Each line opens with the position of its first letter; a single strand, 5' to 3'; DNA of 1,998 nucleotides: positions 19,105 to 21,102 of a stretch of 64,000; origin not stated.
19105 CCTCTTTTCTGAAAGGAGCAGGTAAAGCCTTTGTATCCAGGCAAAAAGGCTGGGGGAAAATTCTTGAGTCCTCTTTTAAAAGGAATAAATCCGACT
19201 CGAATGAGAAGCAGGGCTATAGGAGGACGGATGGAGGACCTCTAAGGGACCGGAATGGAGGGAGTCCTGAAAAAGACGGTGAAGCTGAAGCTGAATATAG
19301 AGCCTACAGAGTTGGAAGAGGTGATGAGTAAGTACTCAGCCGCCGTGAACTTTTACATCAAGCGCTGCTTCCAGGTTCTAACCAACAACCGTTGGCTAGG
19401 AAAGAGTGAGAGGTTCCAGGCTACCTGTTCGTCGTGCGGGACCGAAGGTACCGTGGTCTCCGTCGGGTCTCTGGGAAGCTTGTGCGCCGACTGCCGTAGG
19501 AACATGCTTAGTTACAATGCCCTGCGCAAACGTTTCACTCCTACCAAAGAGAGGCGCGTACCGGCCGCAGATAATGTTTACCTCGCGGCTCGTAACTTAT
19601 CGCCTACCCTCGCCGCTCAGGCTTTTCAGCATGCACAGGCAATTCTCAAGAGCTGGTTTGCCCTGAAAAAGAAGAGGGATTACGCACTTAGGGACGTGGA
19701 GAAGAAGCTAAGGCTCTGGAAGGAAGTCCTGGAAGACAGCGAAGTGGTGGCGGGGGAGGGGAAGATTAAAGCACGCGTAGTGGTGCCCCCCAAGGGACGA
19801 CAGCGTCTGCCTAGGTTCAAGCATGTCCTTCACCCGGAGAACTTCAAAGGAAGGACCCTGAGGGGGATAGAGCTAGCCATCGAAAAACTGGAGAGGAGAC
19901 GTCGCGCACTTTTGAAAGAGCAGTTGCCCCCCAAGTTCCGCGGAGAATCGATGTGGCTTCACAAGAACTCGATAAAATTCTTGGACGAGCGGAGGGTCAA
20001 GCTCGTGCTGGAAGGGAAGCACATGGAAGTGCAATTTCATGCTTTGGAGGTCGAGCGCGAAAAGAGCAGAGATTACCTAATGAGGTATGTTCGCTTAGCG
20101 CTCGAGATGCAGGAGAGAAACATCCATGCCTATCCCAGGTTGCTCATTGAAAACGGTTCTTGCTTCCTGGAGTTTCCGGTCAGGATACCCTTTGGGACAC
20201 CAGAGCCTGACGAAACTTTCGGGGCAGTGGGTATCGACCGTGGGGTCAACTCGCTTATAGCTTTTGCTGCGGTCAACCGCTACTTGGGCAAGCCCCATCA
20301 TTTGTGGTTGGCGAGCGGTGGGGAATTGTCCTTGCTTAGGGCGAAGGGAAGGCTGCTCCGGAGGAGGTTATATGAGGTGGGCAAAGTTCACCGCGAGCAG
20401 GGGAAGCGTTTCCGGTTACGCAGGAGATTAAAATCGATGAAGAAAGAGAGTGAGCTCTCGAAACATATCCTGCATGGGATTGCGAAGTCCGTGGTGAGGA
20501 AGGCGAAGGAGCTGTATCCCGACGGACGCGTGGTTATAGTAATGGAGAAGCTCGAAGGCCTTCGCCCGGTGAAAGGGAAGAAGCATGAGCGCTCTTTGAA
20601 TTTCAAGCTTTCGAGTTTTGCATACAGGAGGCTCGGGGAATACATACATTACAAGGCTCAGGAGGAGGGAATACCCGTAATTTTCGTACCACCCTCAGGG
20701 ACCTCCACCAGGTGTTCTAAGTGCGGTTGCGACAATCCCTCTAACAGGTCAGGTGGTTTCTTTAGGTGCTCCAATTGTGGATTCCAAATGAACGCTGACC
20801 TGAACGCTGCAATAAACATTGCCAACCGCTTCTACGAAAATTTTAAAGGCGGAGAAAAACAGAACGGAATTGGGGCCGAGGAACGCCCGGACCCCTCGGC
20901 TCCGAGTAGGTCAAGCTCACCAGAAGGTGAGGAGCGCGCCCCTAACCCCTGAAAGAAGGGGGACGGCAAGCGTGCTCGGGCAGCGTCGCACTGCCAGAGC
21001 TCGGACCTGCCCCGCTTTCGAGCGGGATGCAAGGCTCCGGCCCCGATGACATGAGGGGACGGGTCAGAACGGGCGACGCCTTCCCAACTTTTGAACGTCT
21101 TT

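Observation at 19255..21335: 565-aa TnpB/Cas12f-like RuvC nuclease with N-terminal zinc finger, followed by a structured RNA region and a mini-array-like pair of 32-bp repeats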

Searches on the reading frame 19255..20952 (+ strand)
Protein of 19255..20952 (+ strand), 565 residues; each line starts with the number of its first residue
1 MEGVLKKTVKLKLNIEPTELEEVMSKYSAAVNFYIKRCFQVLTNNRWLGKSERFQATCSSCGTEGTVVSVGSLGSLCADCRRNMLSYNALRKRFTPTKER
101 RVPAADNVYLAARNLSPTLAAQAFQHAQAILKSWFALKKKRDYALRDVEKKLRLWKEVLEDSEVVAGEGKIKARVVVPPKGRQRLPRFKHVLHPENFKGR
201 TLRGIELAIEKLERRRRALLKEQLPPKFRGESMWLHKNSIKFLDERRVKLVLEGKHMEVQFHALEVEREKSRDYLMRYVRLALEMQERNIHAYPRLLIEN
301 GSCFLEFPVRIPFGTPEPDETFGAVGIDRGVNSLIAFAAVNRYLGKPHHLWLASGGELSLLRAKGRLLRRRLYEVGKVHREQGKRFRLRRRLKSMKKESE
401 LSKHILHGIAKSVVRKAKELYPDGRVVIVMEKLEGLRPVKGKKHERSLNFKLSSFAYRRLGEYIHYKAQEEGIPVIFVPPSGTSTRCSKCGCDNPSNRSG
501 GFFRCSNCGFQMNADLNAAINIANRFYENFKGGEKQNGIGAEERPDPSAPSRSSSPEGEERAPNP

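Call 4: search_protein_families(library=pfam, proteins=[window:19255-20952:+], max_evalue=0.1)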
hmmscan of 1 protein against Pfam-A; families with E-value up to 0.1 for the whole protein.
window:19255-20952:+ (565 aa): 5 families
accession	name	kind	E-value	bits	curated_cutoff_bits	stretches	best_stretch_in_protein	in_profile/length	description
PF07282.18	Cas12f1-like_TNB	-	3.6e-23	81.9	26.3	1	457-522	1-60/60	Cas12f1-like, TNB domain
PF12760.12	Zn_ribbon_IS1595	-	0.012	16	25.4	0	485-509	19-44/46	Transposase zinc-ribbon domain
PF03107.22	C1_2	-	0.015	16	26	1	480-513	13-44/48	C1 domain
PF01155.25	HypA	-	0.022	15.2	28.9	0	25-85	34-97/112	Hydrogenase/urease nickel incorporation, metallochaperone, hypA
PF13717.11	Zn_ribbon_4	-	0.061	13.7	30.3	0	478-491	19-32/36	zinc-ribbon domain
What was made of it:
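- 19255..20952 (+): cas12f2 (cas14b-type) gene, 565 aa. It has an N-terminal C4 zinc finger, an intact RuvC triad and a TNB zinc ribbon. The last 30 or so codons are a non-conserved read-through into the tracrRNA gene. Pfam TNB domain (call 4).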

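Call 5: search_protein_families(library=ncbifam, proteins=[window:19255-20952:+], max_evalue=0.1)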
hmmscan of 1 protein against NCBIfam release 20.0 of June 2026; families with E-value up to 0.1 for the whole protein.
window:19255-20952:+ (565 aa): 9 families
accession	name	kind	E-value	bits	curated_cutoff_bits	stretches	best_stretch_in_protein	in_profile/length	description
NF049972.1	CRISPR_Cas12f2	exception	2e-166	554.8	450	1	8-530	1-523/524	type V CRISPR-associated effector Cas12f2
NF040570.1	guided_TnpB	subfamily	3.8e-37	128.5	100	1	108-525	62-389/389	RNA-guided endonuclease TnpB family protein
TIGR01766.2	TIGR01766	domain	2.8e-14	53.3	32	1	403-484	6-82/82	IS200/IS605 family accessory protein TnpB-related protein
NF038281.1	IS200_TnpB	exception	1.2e-09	37.8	425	1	318-524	171-357/360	IS200/IS605 family element RNA-guided endonuclease TnpB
NF038280.1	IS607_TnpB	exception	2e-09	36.9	350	1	315-544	195-413/431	IS607 family element RNA-guided endonuclease TnpB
NF045604.1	cas_Cas12e_CasX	equivalog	2.7e-07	29.3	200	1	503-526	862-885/886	type V CRISPR RNA-guided endonuclease Cas12e/CasX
NF033949.1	Cas12b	equivalog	0.00033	18.9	150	1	511-529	1120-1138/1253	type V CRISPR-associated protein Cas12b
NF033950.0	Cas12c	equivalog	0.0014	16.3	250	1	503-528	1214-1241/1246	type V CRISPR-associated protein Cas12c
NF038191.1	V_Cas12k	exception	0.0027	16.1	150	0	359-435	477-548/629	type V CRISPR-associated protein Cas12k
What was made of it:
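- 19255..20952 (+): NF049972 Cas12f2 at 554.8 bits against a cutoff of 450, covering residues 8-530 (call 5).
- On Type V-F2 CRISPR-Cas (Cas12f2 / Cas14b): NF049972 at 554.8 bits against a cutoff of 450, residues 8-530 on profile positions 1-523 of 524 (call 5).
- On IS200/IS605 TnpB-omegaRNA transposon: Only the superfamily-level guided_TnpB model passes, at 128.5 against 100 (call 5).
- Closest known: IS200/IS605 TnpB with omegaRNA. Different: It fails the curated TnpB models (call 5).
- Family membership: the curated Cas12f2 model matches at 554.8 bits against a cutoff of 450, end to end (call 5). The protein belongs to the broad TnpB superfamily: NF040570 at 128.5 bits against a cutoff of 100 (call 5). 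IS200_TnpB scores 37.8 bits against a cutoff of 425, and IS607_TnpB 36.9 against 350 (call 5).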

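Call 12: find_homologous_proteins(query=window:19255-20952:+, max_evalue=0.00001)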
Query window:19255-20952:+ (565 aa): 18 proteins with E <= 0.00001 among 8000 candidates.
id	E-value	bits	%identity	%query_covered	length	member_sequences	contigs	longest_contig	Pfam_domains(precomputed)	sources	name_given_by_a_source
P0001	0.0e+0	1264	100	99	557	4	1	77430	PF07282.19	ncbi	ncbi:MAG: transposase [Candidatus Hadarchaeales archaeon]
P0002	8.6e-193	660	56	94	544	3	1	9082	PF07282.19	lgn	-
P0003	2.0e-164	566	53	93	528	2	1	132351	PF07282.19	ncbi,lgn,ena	-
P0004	2.0e-134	467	43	93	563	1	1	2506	PF07282.19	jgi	jgi:IS605 OrfB family transposase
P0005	6.1e-20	89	32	41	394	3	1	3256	PF01385.26,PF07282.19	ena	-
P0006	8.2e-18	82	32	41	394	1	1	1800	PF01385.26,PF07282.19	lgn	-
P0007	4.0e-12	64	28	41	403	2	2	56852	PF01385.26,PF07282.19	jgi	jgi:IS605 OrfB family transposase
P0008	5.8e-12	63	29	45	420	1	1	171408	PF01385.26,PF07282.19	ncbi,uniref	ncbi:RNA-guided endonuclease InsQ/TnpB family protein [Streptomyces sp. NPDC056527]|uniref:RNA-guide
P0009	1.5e-11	62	33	38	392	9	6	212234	PF01385.26,PF07282.19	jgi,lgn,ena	-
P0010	1.9e-11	61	28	56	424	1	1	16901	PF07282.19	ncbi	-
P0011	2.9e-10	57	32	36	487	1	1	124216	PF07282.19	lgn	-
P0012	3.4e-10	57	44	17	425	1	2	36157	PF07282.19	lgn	-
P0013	2.5e-9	54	31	40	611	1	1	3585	PF01385.26,PF07282.19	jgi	jgi:IS605 OrfB family transposase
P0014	2.5e-8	51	31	38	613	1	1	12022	PF07282.19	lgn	-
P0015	1.6e-7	48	31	39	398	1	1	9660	PF12323.15,PF01385.26,PF07282.19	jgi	jgi:putative transposase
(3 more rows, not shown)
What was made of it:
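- The public record calls it 'transposase' (call 12).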

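Call 13: find_encoding_contigs(protein=P0003, flank=10000, max_places=4)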
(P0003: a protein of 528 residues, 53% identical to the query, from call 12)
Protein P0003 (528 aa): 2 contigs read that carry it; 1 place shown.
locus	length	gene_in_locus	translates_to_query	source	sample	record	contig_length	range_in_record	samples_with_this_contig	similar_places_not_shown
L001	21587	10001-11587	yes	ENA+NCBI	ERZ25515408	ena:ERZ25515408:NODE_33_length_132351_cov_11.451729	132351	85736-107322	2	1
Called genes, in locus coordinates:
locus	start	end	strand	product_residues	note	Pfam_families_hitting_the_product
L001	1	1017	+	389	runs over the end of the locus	PF01979:Amidohydro_1, PF07969:Amidohydro_3 (faint)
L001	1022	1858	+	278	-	PF00571:CBS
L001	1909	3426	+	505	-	PF00587:tRNA-synt_2b, PF03129:HGTP_anticodon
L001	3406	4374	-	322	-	PF03547:Mem_trans (faint)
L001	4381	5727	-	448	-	PF00202:Aminotran_3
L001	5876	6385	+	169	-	-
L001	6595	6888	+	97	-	-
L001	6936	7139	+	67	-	PF03107:C1_2 (weak)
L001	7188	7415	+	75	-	PF04014:MazE_antitoxin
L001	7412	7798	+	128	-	PF01850:PIN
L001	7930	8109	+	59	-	PF04014:MazE_antitoxin (weak)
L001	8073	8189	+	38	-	-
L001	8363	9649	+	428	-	PF13173:AAA_14, PF13635:DUF4143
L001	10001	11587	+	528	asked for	PF07282:Cas12f1-like_TNB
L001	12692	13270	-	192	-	PF01930:Cas_Cas4, PF12705:PDDEXK_1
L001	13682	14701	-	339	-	PF01867:Cas_Cas1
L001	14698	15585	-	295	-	PF06023:Csa1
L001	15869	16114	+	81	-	PF24434:DUF7557 (faint)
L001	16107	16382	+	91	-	-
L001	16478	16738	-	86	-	PF05168:HEPN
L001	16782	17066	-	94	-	PF09827:CRISPR_Cas2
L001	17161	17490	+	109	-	-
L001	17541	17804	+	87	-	PF05402:PqqD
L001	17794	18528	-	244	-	PF01973:MptE-like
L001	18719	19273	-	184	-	-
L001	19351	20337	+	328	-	PF00670:AdoHcyase_NAD, PF02826:2-Hacid_dh_C, PF03446:NAD_binding_2 (weak), PF07991:KARI_N, PF01450:KARI_C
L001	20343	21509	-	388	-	PF08323:Glyco_transf_5 (weak), PF20706:GT4-conflict, PF13439:Glyco_transf_4, PF13579:Glyco_trans_4_4, PF08323:Glyco_transf_5, PF00534:Glycos_transf_1, PF13692:Glyco_trans_1_4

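Call 14: find_encoding_contigs(protein=P0002, flank=10000, max_places=4)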
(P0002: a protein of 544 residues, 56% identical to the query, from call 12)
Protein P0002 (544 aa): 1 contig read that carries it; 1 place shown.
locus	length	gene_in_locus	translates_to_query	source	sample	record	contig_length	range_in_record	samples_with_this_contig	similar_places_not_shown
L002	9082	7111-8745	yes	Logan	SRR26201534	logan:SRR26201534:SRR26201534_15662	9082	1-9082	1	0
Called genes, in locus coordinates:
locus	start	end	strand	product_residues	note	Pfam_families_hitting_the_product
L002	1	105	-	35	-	?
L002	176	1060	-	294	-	PF04055:Radical_SAM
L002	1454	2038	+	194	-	PF04055:Radical_SAM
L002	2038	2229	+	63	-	-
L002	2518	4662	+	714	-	PF17899:Peptidase_M61_N, PF07705:CARDB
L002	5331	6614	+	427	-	-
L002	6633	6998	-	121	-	-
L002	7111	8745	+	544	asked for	PF07282:Cas12f1-like_TNB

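Call 15: find_encoding_contigs(protein=P0004, flank=10000, max_places=4)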
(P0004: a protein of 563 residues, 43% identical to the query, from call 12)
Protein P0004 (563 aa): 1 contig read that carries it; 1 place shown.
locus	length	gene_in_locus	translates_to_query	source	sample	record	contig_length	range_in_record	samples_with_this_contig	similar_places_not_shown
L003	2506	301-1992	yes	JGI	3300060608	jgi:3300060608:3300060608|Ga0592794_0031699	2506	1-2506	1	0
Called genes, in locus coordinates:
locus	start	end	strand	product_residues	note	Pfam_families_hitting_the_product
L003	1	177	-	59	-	?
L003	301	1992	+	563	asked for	PF07282:Cas12f1-like_TNB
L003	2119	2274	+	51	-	-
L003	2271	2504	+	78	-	?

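Call 23: search_solved_structures(query=window:19255-20952:+, max_evalue=0.01, show_alignments=1)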
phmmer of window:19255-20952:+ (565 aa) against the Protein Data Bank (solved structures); distinct sequences matched with E-value up to 0.01: 28.
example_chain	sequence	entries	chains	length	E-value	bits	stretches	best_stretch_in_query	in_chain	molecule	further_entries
8hr5_A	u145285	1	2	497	1.5e-14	56.7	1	299-524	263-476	Transposase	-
8j3r_A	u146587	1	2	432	9.3e-14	54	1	423-523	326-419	Transposase IS605 OrfB C-terminal domain-containing protein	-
9nzp_A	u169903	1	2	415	9.6e-14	54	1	305-525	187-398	IS200/IS605 family element transposase accessory protein TnpB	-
8j12_A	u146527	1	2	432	1.4e-13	53.5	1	452-523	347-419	Transposase IS605 OrfB C-terminal domain-containing protein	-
8j1j_A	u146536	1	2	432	1.5e-13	53.4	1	452-523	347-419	Transposase IS605 OrfB C-terminal domain-containing protein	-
7wju_A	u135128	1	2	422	1.6e-13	53.2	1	452-523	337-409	OrfB_Zn_ribbon domain-containing protein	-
8dzj_A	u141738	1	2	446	1.8e-13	53.1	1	452-523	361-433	OrfB_Zn_ribbon domain-containing protein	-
9nzq_A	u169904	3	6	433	3.7e-12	48.8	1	361-526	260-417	Cas12f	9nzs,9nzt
9i8y_A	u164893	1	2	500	6.9e-11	44.6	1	318-513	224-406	CRISPR-associated endodeoxyribonuclease Cas12f1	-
7l48_A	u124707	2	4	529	1.1e-10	43.9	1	326-527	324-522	Cas12f | Cas12f1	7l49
7c7l_A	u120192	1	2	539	4e-10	42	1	369-527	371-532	CRISPR-associated protein Cas14a.1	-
8i16_A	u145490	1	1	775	2e-08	36.4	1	416-526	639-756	Cas12g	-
6xmf_A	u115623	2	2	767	2e-08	36.4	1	416-526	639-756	CRISPR-Cas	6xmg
8i3q_A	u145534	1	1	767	2e-08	36.4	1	416-526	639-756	Cas12g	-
9nzo_B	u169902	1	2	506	3.5e-07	32.3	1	303-522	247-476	Cas12f Effector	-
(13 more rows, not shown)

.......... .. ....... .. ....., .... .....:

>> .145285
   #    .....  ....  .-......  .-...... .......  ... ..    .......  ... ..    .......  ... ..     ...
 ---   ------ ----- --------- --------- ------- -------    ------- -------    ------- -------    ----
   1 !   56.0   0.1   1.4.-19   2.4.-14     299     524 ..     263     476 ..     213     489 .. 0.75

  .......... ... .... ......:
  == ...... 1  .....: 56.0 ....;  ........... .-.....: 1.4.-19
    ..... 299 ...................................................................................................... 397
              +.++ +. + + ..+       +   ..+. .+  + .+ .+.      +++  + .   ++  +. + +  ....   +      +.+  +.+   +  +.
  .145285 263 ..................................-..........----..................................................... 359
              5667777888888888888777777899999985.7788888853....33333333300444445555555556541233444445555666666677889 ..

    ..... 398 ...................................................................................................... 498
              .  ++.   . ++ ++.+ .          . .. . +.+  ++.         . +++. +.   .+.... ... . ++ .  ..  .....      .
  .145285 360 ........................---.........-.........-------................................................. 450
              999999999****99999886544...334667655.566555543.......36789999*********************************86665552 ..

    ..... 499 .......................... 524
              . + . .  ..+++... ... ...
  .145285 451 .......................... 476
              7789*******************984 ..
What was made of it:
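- Closest known: Cas12f1. Different: Sequence similarity is confined to the RuvC/TNB half (call 23).
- Closest known: IS200/IS605 TnpB with omegaRNA. Same: Common ancestry: RuvC plus zinc-ribbon core (calls 5, 23).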

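Call 29: find_related_loci(query=A2, collection=genome_contigs, flank=10000)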
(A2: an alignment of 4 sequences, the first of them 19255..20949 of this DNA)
Query A2 (565 aa) in genome_contigs; peptide patterns used: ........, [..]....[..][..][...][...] (x = any residue, [..] = any of these).
600 stretches matched a pattern (row limit reached: there are more); 351 encode a relative of the query (tblastn E <= 1e-3); the best 80 are kept; 80 distinct loci.
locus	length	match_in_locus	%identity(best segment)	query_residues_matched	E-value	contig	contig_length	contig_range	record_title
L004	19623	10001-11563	34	8-526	9e-67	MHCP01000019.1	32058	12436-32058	MAG: Candidatus Woykebacteria bacterium RBG_13_40_15 RBG_13_scaffold_360, whole genome shotgun sequence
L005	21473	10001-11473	30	58-531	9e-56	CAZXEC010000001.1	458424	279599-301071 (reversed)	MAG TPA_asm: uncultured Gammaproteobacteria bacterium isolate binchicken_co110_1207 genome assembly, contig: NODE_32_len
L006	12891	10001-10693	35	296-545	2e-34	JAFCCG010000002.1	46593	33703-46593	MAG: Chloroflexi bacterium isolate AB_1215_Bin_59 AB_1215_Bin_59.fna_scaffold_504, whole genome shotgun sequence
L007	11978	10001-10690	35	297-543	2e-32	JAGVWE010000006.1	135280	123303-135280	MAG: Candidatus Iainarchaeum archaeon isolate RIFCSPLOWO2_01_FULL_58_19 rifcsplowo2_01_scaffold_761, whole genome shotgu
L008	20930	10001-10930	29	225-556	1e-28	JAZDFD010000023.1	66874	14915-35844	MAG: Candidatus Iainarchaeum archaeon isolate MEGAHIT-group-0.184 k141_20784148, whole genome shotgun sequence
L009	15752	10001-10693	32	300-556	1e-27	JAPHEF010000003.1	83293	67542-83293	MAG: Candidatus Alkanophaga liquidiphilum isolate MCA70_species_2 c_000000000003, whole genome shotgun sequence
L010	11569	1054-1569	38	381-555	3e-23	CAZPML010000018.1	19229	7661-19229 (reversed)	MAG TPA_asm: uncultured archaeon isolate binchicken_co6_203 genome assembly, contig: NODE_2864_length_19229_cov_5.242620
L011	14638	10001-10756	31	282-564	1e-21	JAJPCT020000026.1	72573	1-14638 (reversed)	MAG: Candidatus Wolframiiraptor gerlachensis isolate A8 NODE_89_length_72573_cov_3_905309, whole genome shotgun sequence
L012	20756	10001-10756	30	277-549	2e-21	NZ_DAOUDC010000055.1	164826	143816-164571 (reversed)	MAG: Chloroflexus sp. isolate H89_891 165533, whole genome shotgun sequence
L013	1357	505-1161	32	292-525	3e-21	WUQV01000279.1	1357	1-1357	MAG: Candidatus Bathyarchaeota archaeon isolate ILS 300 k141_69112, whole genome shotgun sequence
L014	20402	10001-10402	38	381-524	2e-20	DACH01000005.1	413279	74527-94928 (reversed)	MAG TPA_asm: Archaeoglobus sp. UBA234 UBA234_contig_27, whole genome shotgun sequence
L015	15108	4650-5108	37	355-523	2e-19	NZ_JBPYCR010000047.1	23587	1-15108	Virgibacillus sp. W0181 Scaffold44_1, whole genome shotgun sequence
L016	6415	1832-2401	33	372-550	3e-19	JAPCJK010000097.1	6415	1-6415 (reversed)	MAG: Thaumarchaeota archaeon isolate SubAcS15-57 SubAcS15-57_97, whole genome shotgun sequence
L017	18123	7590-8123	36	356-525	1e-18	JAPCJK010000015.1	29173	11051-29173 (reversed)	MAG: Thaumarchaeota archaeon isolate SubAcS15-57 SubAcS15-57_15, whole genome shotgun sequence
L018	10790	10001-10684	31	274-523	6e-18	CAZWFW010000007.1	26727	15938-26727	MAG TPA_asm: Candidatus Undinarchaeota archaeon isolate SRP141552_co1_230 genome assembly, contig: NODE_660_length_26727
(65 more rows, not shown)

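Call 30: find_related_loci(query=A2, collection=metagenome_contigs, flank=6000)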
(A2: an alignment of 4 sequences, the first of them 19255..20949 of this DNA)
Query A2 (565 aa) in metagenome_contigs; peptide patterns used: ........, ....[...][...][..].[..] (x = any residue, [..] = any of these).
600 stretches matched a pattern (row limit reached: there are more); 353 encode a relative of the query (tblastn E <= 1e-3); the best 80 are kept; 80 distinct loci.
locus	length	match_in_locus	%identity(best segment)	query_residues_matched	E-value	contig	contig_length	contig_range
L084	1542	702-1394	32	300-556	7e-29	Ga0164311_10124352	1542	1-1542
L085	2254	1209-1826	35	296-523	7e-26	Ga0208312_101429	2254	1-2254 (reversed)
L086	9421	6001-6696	31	296-550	4e-25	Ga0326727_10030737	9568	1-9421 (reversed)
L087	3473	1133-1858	32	292-556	2e-25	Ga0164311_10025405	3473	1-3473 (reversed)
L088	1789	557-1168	34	296-525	1e-24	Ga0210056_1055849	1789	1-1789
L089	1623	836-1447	34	296-525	6e-25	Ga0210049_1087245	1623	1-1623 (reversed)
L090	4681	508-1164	33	285-525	4e-24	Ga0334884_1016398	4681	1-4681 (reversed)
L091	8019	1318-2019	31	301-556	2e-23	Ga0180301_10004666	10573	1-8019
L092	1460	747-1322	37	319-524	7e-24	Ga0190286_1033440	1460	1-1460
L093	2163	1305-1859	33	314-524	4e-23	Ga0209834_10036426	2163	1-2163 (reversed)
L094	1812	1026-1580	33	314-524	4e-23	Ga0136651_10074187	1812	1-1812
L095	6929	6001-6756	31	282-564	3e-22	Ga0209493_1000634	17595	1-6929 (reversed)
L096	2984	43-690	29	284-525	2e-21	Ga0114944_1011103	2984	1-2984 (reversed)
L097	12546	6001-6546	32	323-526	3e-21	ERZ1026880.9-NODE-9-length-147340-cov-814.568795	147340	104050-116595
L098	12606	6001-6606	33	307-523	1e-20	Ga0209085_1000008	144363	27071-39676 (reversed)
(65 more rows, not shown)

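Call 40: find_encoding_contigs(protein=P0001, flank=10000, max_places=3)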
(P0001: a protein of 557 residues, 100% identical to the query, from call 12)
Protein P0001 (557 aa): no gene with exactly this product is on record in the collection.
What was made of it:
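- Tried and rejected: Look-up of the exact public protein P0001: not on record, so the record's own context could not be fetched (call 40).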
